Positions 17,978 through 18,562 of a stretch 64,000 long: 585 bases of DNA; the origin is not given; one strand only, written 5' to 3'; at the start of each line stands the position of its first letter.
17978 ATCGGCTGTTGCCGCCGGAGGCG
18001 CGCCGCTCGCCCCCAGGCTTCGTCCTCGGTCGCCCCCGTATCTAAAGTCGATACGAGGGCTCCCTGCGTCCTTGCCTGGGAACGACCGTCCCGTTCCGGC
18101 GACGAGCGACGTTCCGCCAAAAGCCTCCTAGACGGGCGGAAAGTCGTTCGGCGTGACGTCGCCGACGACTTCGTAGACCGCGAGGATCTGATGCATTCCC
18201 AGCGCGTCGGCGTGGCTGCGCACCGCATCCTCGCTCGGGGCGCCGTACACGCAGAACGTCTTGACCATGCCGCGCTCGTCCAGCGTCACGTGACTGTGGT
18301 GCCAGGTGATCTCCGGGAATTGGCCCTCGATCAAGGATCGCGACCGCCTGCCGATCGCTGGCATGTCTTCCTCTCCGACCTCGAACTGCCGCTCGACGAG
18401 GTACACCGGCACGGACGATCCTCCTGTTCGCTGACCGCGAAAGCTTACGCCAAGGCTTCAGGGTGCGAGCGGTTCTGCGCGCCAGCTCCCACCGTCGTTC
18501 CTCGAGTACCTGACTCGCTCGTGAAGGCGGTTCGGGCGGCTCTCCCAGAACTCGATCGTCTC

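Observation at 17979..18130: Unassigned ~150 nt repeat element, two inverted copies 21 kb apart, each starting at a gene's stop codon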

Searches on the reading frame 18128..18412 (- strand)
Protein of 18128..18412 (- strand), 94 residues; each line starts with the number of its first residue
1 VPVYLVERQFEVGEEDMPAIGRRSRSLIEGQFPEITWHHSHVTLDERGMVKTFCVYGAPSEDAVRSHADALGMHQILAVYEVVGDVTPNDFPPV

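Call 15: find_encoding_contigs(protein=window:18128-18412:-, flank=10000, max_places=10)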
Protein window:18128-18412:- (94 aa): 21 contigs read that carry it; 10 places shown.
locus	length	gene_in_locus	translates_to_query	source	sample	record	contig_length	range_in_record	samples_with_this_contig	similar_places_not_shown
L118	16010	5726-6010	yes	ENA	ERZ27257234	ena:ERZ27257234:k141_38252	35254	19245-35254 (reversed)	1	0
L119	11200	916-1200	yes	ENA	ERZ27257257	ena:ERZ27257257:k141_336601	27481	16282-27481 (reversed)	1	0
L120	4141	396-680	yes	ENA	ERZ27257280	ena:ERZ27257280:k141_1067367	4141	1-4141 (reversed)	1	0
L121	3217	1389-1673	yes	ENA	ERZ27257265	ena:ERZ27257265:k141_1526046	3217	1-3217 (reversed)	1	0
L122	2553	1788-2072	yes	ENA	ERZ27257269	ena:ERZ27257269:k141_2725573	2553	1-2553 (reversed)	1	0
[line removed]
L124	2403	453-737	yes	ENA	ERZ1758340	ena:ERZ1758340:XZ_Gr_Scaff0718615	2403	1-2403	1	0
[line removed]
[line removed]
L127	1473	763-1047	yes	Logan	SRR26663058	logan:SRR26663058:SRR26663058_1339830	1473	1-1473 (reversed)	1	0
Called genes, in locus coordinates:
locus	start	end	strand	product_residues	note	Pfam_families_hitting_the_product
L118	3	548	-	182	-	?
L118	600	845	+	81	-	-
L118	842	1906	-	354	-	PF01266:DAO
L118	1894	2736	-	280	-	PF00701:DHDPS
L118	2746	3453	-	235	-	-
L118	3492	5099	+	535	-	PF00289:Biotin_carb_N, PF02786:CPSase_L_D2, PF02222:ATP-grasp (weak), PF07478:Dala_Dala_lig_C, PF02785:Biotin_carb_C, PF00364:Biotin_lipoyl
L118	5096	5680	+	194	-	PF01243:PNPOx_N, PF10590:PNP_phzG_C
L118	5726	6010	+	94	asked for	PF14026:SCO4226-like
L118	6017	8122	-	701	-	PF12773:DZR (weak), PF13240:Zn_Ribbon_1 (weak), PF00211:Guanylate_cyc, PF13191:AAA_16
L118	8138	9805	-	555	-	PF05977:MFS_3, PF07690:MFS_1, PF00027:cNMP_binding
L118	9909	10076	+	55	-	-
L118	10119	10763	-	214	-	PF01590:GAF, PF13185:GAF_2, PF13492:GAF_3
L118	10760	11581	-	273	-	PF00082:Peptidase_S8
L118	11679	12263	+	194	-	PF01965:DJ-1_PfpI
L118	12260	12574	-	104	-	PF14864:Alkyl_sulf_C (weak), PF02036:SCP2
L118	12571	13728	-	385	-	PF07690:MFS_1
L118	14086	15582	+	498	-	PF02789:Peptidase_M17_N, PF00883:Peptidase_M17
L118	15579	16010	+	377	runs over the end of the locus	PF02771:Acyl-CoA_dh_N, PF02770:Acyl-CoA_dh_M, PF00441:Acyl-CoA_dh_1, PF08028:Acyl-CoA_dh_2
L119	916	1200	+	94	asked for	PF14026:SCO4226-like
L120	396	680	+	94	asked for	PF14026:SCO4226-like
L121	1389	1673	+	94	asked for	PF14026:SCO4226-like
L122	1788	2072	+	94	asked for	PF14026:SCO4226-like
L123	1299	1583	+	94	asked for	PF14026:SCO4226-like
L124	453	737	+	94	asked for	PF14026:SCO4226-like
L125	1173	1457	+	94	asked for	PF14026:SCO4226-like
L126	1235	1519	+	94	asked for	PF14026:SCO4226-like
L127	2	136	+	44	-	?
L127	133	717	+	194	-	PF01243:PNPOx_N, PF10590:PNP_phzG_C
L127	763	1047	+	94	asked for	PF14026:SCO4226-like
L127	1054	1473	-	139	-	?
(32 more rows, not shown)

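Call 65: find_homologous_proteins(query=window:18131-18412:-, max_evalue=1e-10)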
Query window:18131-18412:- (94 aa): 129 proteins with E <= 1e-10 among 130 candidates; the best 120 are listed.
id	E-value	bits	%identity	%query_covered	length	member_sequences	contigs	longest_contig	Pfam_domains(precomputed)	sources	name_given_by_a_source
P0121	9.6e-57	207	98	100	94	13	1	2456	PF14026.13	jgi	jgi:hypothetical protein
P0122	2.0e-52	193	89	100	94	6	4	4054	PF14026.13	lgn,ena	-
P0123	6.3e-50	185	88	98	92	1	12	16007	PF14026.13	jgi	jgi:hypothetical protein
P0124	3.4e-49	183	85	100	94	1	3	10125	PF14026.13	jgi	jgi:hypothetical protein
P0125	5.2e-49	182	81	100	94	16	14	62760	PF14026.13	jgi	jgi:Nickel responsive protein SCO4226-like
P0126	1.1e-48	181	85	99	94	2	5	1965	PF14026.13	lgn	-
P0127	2.1e-48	180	81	100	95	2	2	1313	PF14026.13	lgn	-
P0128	7.0e-48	179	81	100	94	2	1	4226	PF14026.13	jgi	jgi:Protein of unknown function (DUF4242)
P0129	1.0e-47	178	81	100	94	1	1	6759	PF14026.13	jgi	jgi:Nickel responsive protein SCO4226-like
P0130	1.9e-47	177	82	100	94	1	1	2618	PF14026.13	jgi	jgi:Protein of unknown function (DUF4242)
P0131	3.2e-47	177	82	100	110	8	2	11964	PF14026.13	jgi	jgi:Protein of unknown function (DUF4242)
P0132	3.9e-47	176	82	100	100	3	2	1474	PF14026.13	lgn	-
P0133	5.4e-47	176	82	100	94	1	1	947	PF14026.13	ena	-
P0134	5.5e-47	176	80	98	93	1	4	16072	PF14026.13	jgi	jgi:hypothetical protein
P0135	8.7e-47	175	83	98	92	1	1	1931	PF14026.13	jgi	jgi:hypothetical protein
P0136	9.7e-47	175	79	100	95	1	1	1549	PF14026.13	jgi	jgi:hypothetical protein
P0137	9.9e-47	175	84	100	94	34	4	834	PF14026.13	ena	-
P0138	9.1e-46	172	84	98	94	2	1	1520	PF14026.13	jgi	jgi:hypothetical protein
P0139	4.8e-42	160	76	98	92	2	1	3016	PF14026.13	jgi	jgi:hypothetical protein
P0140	5.0e-41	157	76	98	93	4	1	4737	PF14026.13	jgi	jgi:hypothetical protein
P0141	5.2e-40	154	73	98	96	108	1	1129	PF14026.13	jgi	jgi:hypothetical protein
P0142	9.9e-40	153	70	99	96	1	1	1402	PF14026.13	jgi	jgi:hypothetical protein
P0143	2.2e-39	152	70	100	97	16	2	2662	PF14026.13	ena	-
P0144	2.5e-39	151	72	98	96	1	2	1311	PF14026.13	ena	-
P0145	6.0e-39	150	70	100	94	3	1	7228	PF14026.13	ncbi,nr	ncbi:MAG: hypothetical protein QOE36_3256 [Gaiellaceae bacterium]|nr:hypothetical protein [Gaiellace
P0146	7.7e-39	150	69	100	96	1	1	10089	PF14026.13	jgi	jgi:hypothetical protein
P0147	1.1e-38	149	69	100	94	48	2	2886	PF14026.13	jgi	jgi:hypothetical protein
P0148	2.8e-38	148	71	98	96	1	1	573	PF14026.13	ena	-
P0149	2.9e-38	148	71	98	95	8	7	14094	PF14026.13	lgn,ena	-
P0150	5.1e-38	147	71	98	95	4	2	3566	PF14026.13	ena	-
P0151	1.1e-37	146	71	99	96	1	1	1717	PF14026.13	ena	-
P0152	1.2e-37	146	70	100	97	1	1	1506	PF14026.13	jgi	jgi:hypothetical protein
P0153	5.5e-37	144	68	100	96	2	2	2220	PF14026.13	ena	-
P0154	7.9e-37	143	70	98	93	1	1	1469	PF14026.13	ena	-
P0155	1.6e-36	142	68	100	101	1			PF14026.13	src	-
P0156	3.2e-36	141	67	98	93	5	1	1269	PF14026.13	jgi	jgi:Protein of unknown function (DUF4242)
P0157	5.9e-36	141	65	99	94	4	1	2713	PF14026.13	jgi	jgi:hypothetical protein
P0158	7.1e-36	140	67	100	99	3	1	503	PF14026.13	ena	-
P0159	1.3e-35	139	65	99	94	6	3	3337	PF14026.13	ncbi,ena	-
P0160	1.5e-35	139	65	98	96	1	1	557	PF14026.13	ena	-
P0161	1.8e-35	139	66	98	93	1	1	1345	PF14026.13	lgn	-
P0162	2.1e-35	139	66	98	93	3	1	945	PF14026.13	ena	-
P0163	2.1e-35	139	65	98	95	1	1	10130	PF14026.13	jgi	jgi:Protein of unknown function (DUF4242)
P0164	2.9e-35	138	66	98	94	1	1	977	PF14026.13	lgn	-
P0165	3.0e-35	138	65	98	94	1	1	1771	PF14026.13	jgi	jgi:Protein of unknown function (DUF4242)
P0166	3.2e-35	138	64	100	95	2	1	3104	PF14026.13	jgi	jgi:Protein of unknown function (DUF4242)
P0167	3.4e-35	138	67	96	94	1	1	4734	PF14026.13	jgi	jgi:hypothetical protein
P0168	3.5e-35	138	64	98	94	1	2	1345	PF14026.13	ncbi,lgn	-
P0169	4.1e-35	138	66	98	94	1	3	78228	PF14026.13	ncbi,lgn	-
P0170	6.5e-35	137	67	98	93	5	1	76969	PF14026.13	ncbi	-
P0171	7.8e-35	137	66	98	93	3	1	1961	PF14026.13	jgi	jgi:hypothetical protein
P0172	8.5e-35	137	64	100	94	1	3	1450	PF14026.13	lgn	-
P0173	1.1e-34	137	65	98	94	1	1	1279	PF14026.13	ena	-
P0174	1.7e-34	136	64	98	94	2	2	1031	PF14026.13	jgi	jgi:hypothetical protein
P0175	1.7e-34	136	63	96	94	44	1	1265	PF14026.13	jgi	jgi:hypothetical protein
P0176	1.8e-34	136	63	100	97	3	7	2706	PF14026.13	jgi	jgi:hypothetical protein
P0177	1.9e-34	136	64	98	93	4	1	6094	PF14026.13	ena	-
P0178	2.0e-34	136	62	98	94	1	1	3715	PF14026.13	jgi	jgi:hypothetical protein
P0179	2.1e-34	136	64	98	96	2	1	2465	PF14026.13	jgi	jgi:hypothetical protein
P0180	2.1e-34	136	64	98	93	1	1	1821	PF14026.13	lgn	-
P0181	2.1e-34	136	64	98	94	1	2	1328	PF14026.13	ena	-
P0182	2.3e-34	135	63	100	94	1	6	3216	PF14026.13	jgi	jgi:hypothetical protein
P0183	2.6e-34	135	63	100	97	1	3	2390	PF14026.13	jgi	jgi:hypothetical protein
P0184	3.1e-34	135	65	98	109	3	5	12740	PF14026.13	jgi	jgi:hypothetical protein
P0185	3.4e-34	135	63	99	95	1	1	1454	PF14026.13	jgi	jgi:hypothetical protein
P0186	3.9e-34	135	66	98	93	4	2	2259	PF14026.13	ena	-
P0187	4.7e-34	134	64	95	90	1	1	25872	PF14026.13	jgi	-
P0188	5.0e-34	134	64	98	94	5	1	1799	PF14026.13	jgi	jgi:hypothetical protein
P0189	5.1e-34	134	64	98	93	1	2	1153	PF14026.13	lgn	-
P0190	5.6e-34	134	62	99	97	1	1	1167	PF14026.13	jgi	jgi:hypothetical protein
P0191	6.8e-34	134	62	99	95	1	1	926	PF14026.13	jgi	jgi:hypothetical protein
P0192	6.9e-34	134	65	98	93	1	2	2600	PF14026.13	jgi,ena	-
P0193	7.7e-34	134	62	99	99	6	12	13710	PF14026.13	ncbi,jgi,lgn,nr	ncbi:MAG TPA: nickel-binding protein [Gaiellaceae bacterium]|jgi:hypothetical protein|nr:nickel-bind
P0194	1.6e-33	133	62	98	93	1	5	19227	PF14026.13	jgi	jgi:hypothetical protein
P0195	1.9e-33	133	65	98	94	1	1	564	PF14026.13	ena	-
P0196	2.5e-33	132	64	98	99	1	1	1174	PF14026.13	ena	-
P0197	4.0e-33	131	64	100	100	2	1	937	PF14026.13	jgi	jgi:hypothetical protein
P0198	4.6e-33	131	64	98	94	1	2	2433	PF14026.13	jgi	-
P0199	4.7e-33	131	63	98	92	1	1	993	PF14026.13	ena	-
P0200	4.8e-33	131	65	100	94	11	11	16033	PF14026.13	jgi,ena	jgi:hypothetical protein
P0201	6.0e-33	131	62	98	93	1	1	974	PF14026.13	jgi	jgi:hypothetical protein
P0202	6.1e-33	131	64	98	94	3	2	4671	PF14026.13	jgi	-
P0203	7.6e-33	131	62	100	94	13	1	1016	PF14026.13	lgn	-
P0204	8.2e-33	130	63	98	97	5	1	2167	PF14026.13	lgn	-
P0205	1.1e-32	130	65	98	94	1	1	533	PF14026.13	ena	-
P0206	1.2e-32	130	63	98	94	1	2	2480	PF14026.13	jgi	jgi:Nickel responsive protein SCO4226-like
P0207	1.2e-32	130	63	98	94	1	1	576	PF14026.13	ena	-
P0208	1.3e-32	130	59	96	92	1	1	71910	PF14026.13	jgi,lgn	jgi:hypothetical protein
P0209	1.6e-32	130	64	98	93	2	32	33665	PF14026.13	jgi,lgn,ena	jgi:hypothetical protein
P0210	2.5e-32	129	61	98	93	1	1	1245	PF14026.13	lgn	-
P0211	2.6e-32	129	63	99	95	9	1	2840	PF14026.13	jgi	jgi:hypothetical protein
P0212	2.8e-32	129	61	98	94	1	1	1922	PF14026.13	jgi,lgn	jgi:Nickel responsive protein SCO4226-like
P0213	3.5e-32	128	64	98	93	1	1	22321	PF14026.13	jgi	jgi:hypothetical protein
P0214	3.5e-32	128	64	100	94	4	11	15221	PF14026.13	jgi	jgi:hypothetical protein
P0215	4.7e-32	128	65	94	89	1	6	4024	PF14026.13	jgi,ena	jgi:Protein of unknown function (DUF4242)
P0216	4.7e-32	128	59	96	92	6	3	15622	PF14026.13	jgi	jgi:Fe2+ or Zn2+ uptake regulation protein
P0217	4.7e-32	128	62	98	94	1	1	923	PF14026.13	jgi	jgi:Fe2+ or Zn2+ uptake regulation protein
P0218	4.9e-32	128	63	98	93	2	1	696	PF14026.13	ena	-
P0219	4.9e-32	128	64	98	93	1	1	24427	PF14026.13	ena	-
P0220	6.0e-32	128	63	98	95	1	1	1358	PF14026.13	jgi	-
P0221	7.5e-32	127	63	98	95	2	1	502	PF14026.13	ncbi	-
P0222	9.8e-32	127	62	98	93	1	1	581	PF14026.13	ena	-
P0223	1.3e-31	127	63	98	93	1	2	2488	PF14026.13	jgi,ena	-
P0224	1.5e-31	126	62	98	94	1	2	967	PF14026.13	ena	-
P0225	1.6e-31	126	62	98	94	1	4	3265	PF14026.13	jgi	jgi:hypothetical protein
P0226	4.8e-31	125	60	98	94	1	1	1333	PF14026.13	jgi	jgi:ligand-binding SRPBCC domain-containing protein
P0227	7.4e-31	124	61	95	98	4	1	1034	PF14026.13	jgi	-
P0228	8.0e-31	124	62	98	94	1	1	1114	PF14026.13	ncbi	-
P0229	1.2e-30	124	61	98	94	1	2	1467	PF14026.13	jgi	jgi:hypothetical protein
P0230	1.3e-30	123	62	98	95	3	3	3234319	PF14026.13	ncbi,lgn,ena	-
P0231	4.8e-30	122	61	95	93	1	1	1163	PF14026.13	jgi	jgi:hypothetical protein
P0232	5.0e-30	122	59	98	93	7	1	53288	PF14026.13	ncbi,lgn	ncbi:MAG TPA: nickel-binding protein [Solirubrobacteraceae bacterium]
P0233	5.8e-30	121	59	100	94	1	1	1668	PF14026.13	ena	-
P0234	9.2e-30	121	69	82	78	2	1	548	PF14026.13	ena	-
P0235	1.5e-29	120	66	82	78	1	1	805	PF14026.13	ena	-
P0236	2.0e-29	120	61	98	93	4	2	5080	PF14026.13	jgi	jgi:Protein of unknown function (DUF4242)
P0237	2.1e-29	120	65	82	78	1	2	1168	PF14026.13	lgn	-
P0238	4.8e-29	118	62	98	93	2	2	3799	PF14026.13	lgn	-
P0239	1.4e-28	117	58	94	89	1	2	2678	PF14026.13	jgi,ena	jgi:hypothetical protein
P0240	2.4e-28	116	67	83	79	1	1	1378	PF14026.13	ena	-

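Call 66: find_encoding_contigs(protein=P0123, flank=1200, max_places=3)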
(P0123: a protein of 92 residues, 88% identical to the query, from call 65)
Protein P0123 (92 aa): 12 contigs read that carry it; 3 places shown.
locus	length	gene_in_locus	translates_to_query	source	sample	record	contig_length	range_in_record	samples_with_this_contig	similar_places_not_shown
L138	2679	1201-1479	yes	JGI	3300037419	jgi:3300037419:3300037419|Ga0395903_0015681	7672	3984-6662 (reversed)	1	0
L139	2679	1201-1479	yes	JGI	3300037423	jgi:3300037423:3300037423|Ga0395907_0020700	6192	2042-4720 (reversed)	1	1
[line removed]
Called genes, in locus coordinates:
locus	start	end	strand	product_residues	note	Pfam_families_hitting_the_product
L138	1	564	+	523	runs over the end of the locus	?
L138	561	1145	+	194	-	PF01243:PNPOx_N, PF10590:PNP_phzG_C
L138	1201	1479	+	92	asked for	PF14026:SCO4226-like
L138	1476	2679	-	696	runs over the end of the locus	PF13240:Zn_Ribbon_1 (weak), PF00211:Guanylate_cyc, PF13191:AAA_16, PF13401:AAA_22 (faint)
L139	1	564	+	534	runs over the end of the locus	PF00289:Biotin_carb_N, PF02222:ATP-grasp, PF02786:CPSase_L_D2, PF07478:Dala_Dala_lig_C, PF02785:Biotin_carb_C, PF00364:Biotin_lipoyl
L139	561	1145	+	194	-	PF01243:PNPOx_N, PF10590:PNP_phzG_C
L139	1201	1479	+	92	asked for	PF14026:SCO4226-like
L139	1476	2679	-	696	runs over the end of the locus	PF13240:Zn_Ribbon_1 (weak), PF00211:Guanylate_cyc, PF13191:AAA_16, PF13401:AAA_22 (faint)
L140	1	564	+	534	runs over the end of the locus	PF00289:Biotin_carb_N, PF02786:CPSase_L_D2, PF02222:ATP-grasp, PF07478:Dala_Dala_lig_C, PF02785:Biotin_carb_C, PF00364:Biotin_lipoyl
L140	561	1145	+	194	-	PF01243:PNPOx_N, PF10590:PNP_phzG_C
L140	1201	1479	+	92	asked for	PF14026:SCO4226-like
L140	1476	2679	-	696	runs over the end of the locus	PF13240:Zn_Ribbon_1 (weak), PF00211:Guanylate_cyc, PF13191:AAA_16, PF13401:AAA_22 (faint)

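Call 67: find_encoding_contigs(protein=P0125, flank=1200, max_places=3)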
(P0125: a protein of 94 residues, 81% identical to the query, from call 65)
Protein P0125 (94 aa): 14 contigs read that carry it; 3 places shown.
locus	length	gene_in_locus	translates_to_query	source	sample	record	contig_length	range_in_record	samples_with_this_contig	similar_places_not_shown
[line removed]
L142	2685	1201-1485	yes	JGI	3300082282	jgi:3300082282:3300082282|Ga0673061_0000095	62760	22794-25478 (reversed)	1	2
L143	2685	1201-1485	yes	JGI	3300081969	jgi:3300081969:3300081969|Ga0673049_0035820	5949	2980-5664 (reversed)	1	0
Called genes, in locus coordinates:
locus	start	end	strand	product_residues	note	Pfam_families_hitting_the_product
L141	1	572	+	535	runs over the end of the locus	PF00289:Biotin_carb_N, PF02786:CPSase_L_D2, PF02222:ATP-grasp, PF07478:Dala_Dala_lig_C, PF02785:Biotin_carb_C, PF00364:Biotin_lipoyl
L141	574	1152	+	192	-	PF01243:PNPOx_N, PF10590:PNP_phzG_C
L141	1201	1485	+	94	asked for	PF14026:SCO4226-like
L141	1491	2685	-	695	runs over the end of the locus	PF13240:Zn_Ribbon_1 (faint), PF00211:Guanylate_cyc, PF13191:AAA_16, PF13401:AAA_22 (faint)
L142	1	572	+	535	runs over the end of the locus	PF00289:Biotin_carb_N, PF02786:CPSase_L_D2, PF02222:ATP-grasp, PF07478:Dala_Dala_lig_C, PF02785:Biotin_carb_C, PF00364:Biotin_lipoyl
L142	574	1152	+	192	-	PF01243:PNPOx_N, PF10590:PNP_phzG_C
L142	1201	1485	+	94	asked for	PF14026:SCO4226-like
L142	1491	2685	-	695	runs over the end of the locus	PF13240:Zn_Ribbon_1 (faint), PF00211:Guanylate_cyc, PF13191:AAA_16, PF13401:AAA_22 (faint)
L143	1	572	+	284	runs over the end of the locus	?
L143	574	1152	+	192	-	PF01243:PNPOx_N, PF10590:PNP_phzG_C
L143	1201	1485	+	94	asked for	PF14026:SCO4226-like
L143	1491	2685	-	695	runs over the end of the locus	PF13240:Zn_Ribbon_1 (faint), PF00211:Guanylate_cyc, PF13191:AAA_16, PF13401:AAA_22 (faint)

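Call 68: find_encoding_contigs(protein=P0122, flank=1200, max_places=3)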
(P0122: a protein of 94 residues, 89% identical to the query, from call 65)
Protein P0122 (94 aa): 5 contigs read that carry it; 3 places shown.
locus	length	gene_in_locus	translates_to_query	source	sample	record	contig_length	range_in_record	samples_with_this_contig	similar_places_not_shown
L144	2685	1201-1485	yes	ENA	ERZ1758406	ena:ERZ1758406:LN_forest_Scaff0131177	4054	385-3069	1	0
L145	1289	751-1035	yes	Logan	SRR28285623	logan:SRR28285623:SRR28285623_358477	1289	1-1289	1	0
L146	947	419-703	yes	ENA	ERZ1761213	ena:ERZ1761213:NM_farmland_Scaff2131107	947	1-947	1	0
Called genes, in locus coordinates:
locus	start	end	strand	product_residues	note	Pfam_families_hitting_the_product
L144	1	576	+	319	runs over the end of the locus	?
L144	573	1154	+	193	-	PF01243:PNPOx_N, PF10590:PNP_phzG_C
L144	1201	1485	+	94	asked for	PF14026:SCO4226-like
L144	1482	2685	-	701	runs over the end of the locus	PF12773:DZR (faint), PF13240:Zn_Ribbon_1 (weak), PF00211:Guanylate_cyc, PF13191:AAA_16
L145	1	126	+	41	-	?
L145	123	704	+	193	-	PF01243:PNPOx_N, PF10590:PNP_phzG_C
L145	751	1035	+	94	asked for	PF14026:SCO4226-like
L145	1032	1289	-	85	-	?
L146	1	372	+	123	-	?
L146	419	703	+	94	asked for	PF14026:SCO4226-like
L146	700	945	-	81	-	?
